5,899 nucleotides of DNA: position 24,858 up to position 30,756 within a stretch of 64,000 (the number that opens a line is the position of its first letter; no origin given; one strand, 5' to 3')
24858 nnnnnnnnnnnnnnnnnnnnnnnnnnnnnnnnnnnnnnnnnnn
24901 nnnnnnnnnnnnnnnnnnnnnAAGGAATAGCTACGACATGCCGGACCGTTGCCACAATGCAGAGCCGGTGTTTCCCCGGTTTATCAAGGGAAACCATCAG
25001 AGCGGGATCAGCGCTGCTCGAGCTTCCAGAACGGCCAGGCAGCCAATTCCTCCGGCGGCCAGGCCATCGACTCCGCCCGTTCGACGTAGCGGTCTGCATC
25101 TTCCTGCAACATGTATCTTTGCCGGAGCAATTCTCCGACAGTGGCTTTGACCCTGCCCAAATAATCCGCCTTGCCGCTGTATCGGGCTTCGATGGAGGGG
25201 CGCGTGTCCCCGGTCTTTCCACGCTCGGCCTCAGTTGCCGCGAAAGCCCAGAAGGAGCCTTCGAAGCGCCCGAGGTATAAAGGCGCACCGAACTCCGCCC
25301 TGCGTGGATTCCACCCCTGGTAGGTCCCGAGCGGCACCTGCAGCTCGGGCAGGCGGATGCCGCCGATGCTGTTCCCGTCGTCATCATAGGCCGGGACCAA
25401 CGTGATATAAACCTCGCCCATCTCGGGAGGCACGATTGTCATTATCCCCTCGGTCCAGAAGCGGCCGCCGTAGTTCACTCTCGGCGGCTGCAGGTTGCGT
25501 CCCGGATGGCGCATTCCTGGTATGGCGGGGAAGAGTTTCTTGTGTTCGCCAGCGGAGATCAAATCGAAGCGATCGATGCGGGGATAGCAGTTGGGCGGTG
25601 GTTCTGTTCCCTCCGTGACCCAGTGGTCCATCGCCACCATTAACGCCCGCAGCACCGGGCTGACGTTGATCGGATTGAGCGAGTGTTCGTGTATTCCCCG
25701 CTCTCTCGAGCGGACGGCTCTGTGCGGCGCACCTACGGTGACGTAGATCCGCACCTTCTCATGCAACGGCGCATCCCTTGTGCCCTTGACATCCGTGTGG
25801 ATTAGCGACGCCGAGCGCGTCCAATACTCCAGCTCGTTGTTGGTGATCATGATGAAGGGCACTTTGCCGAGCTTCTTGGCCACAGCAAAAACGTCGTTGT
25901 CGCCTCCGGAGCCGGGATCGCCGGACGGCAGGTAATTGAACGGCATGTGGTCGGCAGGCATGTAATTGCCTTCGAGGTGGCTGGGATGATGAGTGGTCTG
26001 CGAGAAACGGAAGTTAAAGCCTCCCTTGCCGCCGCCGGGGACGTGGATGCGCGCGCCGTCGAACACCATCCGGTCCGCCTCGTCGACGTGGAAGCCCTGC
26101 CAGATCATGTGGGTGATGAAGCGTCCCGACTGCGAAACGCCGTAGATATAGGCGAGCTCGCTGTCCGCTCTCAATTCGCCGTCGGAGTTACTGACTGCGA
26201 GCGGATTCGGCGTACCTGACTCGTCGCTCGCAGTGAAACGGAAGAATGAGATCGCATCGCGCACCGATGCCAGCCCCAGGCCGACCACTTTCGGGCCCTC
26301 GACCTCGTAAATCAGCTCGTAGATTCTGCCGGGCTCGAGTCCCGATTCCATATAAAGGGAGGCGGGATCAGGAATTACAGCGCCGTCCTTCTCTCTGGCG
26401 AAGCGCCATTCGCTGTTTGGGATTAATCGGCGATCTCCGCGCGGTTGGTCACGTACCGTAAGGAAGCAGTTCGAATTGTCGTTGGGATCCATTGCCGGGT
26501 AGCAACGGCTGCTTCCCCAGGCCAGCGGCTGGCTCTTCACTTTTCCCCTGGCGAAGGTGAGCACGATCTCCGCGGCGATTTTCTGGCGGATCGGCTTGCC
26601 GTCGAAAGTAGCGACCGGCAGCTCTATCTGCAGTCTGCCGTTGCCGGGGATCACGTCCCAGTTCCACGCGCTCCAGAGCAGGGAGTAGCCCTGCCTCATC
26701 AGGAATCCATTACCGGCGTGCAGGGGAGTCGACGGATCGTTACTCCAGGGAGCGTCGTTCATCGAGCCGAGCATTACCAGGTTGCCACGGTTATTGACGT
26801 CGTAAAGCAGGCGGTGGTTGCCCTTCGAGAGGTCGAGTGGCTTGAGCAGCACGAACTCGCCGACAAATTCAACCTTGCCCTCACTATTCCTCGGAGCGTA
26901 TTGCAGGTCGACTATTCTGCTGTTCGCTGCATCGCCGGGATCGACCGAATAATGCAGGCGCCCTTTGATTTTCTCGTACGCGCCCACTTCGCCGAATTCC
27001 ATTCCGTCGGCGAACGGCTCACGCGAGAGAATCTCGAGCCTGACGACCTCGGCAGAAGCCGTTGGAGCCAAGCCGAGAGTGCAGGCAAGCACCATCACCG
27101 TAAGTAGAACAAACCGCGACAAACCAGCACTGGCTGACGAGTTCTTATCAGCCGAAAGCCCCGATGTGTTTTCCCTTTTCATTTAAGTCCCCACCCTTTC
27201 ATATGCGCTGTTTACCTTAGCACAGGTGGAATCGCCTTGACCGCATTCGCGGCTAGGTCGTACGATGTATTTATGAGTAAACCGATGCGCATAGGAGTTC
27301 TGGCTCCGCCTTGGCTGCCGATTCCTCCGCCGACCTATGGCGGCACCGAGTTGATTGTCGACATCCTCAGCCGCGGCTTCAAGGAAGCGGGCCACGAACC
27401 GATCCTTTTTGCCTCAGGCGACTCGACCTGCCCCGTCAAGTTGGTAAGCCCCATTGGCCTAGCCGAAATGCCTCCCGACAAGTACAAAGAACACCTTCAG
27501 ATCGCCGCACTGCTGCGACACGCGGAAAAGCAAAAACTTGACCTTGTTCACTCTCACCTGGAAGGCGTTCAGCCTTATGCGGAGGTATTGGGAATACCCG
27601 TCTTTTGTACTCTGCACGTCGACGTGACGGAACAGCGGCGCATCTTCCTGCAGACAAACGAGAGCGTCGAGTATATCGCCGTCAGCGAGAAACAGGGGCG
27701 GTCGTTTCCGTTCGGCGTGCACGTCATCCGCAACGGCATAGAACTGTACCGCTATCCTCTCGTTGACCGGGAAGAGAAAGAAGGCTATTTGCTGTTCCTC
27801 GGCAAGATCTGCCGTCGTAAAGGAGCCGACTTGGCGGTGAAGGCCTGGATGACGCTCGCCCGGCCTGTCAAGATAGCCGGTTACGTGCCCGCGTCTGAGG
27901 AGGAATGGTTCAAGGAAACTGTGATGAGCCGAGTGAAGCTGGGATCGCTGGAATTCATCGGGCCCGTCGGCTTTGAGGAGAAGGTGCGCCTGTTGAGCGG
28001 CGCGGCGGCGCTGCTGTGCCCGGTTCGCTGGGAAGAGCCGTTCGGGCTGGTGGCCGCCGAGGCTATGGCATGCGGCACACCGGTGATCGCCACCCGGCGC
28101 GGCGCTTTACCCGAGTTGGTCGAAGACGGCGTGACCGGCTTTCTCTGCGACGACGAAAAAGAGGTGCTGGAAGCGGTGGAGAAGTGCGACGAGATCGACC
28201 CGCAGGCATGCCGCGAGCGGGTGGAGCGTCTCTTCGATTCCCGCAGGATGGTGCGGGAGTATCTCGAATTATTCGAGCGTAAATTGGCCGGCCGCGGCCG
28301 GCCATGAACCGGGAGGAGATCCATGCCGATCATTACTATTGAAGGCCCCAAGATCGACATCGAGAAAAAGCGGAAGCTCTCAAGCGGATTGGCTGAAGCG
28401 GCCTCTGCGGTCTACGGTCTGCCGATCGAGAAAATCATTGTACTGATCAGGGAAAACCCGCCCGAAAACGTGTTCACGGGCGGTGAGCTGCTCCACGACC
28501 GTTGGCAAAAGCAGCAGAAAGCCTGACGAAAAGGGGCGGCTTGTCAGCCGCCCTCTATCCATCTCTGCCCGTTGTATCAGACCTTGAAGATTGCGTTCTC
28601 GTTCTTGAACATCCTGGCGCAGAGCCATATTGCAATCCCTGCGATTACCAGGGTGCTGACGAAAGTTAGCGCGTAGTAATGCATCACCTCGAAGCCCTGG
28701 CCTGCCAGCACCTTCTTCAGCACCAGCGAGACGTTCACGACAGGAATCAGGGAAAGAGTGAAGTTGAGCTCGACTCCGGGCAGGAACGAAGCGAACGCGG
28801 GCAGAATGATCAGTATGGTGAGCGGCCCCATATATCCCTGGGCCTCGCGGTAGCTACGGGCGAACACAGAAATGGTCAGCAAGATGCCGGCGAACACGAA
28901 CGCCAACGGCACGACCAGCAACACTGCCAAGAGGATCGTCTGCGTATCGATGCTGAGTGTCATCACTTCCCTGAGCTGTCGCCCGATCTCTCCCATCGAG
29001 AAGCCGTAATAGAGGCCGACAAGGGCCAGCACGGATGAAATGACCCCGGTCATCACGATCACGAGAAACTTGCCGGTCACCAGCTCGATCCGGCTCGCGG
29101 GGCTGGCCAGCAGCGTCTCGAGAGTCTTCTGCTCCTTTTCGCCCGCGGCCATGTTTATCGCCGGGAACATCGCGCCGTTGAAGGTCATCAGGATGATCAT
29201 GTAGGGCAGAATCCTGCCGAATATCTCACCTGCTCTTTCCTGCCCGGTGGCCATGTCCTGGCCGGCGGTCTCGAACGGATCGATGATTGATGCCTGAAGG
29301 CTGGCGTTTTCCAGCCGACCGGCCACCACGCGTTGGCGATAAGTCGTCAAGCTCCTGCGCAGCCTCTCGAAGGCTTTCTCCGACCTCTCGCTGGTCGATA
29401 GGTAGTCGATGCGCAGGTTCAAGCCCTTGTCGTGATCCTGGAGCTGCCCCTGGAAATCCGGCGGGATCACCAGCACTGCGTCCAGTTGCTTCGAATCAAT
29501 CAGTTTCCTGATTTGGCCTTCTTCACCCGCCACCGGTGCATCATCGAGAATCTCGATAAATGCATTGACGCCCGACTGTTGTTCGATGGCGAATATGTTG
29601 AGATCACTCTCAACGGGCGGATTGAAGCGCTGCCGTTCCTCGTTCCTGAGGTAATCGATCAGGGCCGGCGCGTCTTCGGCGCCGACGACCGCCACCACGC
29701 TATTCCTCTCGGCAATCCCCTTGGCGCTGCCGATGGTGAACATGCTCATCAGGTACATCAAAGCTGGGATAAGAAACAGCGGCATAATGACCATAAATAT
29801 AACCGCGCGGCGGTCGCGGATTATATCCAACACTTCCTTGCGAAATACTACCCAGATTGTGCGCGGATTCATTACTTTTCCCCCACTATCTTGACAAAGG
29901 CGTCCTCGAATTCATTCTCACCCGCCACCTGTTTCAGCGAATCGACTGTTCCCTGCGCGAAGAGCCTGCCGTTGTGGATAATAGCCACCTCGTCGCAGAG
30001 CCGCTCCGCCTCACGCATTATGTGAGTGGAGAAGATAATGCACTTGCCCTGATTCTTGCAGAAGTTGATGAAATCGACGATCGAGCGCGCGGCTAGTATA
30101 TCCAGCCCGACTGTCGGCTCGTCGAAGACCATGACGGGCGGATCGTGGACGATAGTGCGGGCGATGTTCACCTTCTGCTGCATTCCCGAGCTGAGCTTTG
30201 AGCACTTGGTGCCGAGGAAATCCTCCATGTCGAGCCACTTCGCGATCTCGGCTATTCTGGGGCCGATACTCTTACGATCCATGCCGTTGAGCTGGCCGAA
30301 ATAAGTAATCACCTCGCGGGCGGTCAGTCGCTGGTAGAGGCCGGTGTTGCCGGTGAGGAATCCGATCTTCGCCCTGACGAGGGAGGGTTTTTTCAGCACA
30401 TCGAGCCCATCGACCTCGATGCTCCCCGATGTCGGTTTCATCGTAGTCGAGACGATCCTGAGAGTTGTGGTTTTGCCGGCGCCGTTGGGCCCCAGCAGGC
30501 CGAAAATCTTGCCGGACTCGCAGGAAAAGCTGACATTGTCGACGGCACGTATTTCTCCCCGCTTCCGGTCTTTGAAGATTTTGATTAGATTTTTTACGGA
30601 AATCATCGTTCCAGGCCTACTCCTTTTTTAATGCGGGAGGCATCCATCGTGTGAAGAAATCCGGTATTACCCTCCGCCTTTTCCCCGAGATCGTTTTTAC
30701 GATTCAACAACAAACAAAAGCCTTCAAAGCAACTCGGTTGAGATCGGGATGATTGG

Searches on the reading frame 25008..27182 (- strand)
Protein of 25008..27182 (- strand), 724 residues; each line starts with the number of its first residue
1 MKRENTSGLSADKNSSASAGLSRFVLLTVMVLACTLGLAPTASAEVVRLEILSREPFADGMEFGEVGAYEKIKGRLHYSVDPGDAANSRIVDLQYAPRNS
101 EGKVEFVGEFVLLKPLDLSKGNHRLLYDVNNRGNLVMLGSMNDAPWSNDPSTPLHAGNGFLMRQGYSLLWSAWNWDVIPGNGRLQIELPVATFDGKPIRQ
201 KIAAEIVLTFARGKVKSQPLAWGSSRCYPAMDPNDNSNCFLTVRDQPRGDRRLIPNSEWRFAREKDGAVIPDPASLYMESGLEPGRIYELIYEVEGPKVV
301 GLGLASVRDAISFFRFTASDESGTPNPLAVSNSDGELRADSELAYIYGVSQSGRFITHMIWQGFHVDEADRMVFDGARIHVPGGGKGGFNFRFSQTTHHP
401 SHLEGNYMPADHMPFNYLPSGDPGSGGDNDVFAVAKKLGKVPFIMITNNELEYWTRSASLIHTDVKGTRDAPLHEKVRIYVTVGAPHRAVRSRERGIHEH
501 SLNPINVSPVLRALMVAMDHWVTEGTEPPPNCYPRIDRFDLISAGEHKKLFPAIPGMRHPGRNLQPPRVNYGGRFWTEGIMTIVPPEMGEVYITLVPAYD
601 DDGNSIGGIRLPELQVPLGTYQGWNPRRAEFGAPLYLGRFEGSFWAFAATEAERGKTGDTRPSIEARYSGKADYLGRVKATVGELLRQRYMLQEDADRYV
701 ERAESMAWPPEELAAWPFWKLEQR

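Call 56: search_protein_families(library=pfam, proteins=[window:25008-27182:-], max_evalue=0.001)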
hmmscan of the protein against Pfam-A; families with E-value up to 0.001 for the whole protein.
window:25008-27182:- (724 aa): 1 family
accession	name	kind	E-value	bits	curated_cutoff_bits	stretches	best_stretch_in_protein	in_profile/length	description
PF20091.5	Abhydrolase_10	-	9.4e-32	110.9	23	1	342-700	170-428/429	Alpha/beta hydrolase domain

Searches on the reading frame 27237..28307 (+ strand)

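Call 56: search_protein_families(library=pfam, proteins=[window:27237-28307:+], max_evalue=0.001)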
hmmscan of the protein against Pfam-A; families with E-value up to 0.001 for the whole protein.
window:27237-28307:+ (356 aa): 5 families
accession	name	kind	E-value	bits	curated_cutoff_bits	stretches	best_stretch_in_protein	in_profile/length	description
PF13692.12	Glyco_trans_1_4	-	5.9e-24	85.4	27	1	184-316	3-138/142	Glycosyl transferases group 1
PF00534.26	Glycos_transf_1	-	7.7e-24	84.6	26.4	1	179-316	12-151/172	Glycosyl transferases group 1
PF13439.12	Glyco_transf_4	-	3.6e-10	40.6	28.5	1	34-170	1-168/170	Glycosyltransferase Family 4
PF20706.3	GT4-conflict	-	1.9e-08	34.1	26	1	181-351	196-373/385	Family 4 Glycosyltransferase in conflict systems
PF13524.12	Glyco_trans_1_2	-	9.9e-07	29.2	25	1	202-331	7-131/144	Glycosyl transferase-like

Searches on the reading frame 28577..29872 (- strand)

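Call 56: search_protein_families(library=pfam, proteins=[window:28577-29872:-], max_evalue=0.001)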
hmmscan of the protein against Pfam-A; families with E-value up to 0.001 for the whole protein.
window:28577-29872:- (431 aa): 4 families
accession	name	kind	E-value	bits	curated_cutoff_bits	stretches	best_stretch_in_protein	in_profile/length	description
PF12698.13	ABC2_membrane_3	-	1.2e-29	104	31.6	1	24-416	4-347/347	ABC-2 family transporter protein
PF12679.13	ABC2_membrane_2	-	3.3e-28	99.2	27.2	1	7-424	1-280/283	ABC-2 family transporter protein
PF01061.29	ABC2_membrane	-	1.1e-08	35.3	26.9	1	213-357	51-175/211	ABC-2 type transporter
PF12730.13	ABC2_membrane_4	-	2.1e-07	31.5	27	1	226-334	56-169/179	ABC-2 family transporter protein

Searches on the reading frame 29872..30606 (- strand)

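Call 56: search_protein_families(library=pfam, proteins=[window:29872-30606:-], max_evalue=0.001)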
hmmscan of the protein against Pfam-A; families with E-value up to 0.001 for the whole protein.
window:29872-30606:- (244 aa): 2 families
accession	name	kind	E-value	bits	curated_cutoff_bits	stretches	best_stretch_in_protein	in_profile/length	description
PF00005.33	ABC_tran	-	4.5e-32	112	25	1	23-165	2-136/137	ABC transporter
PF13304.12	AAA_21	-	2.1e-12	48.2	27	1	136-195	236-298/304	AAA domain, putative AbiEii toxin, Type IV TA system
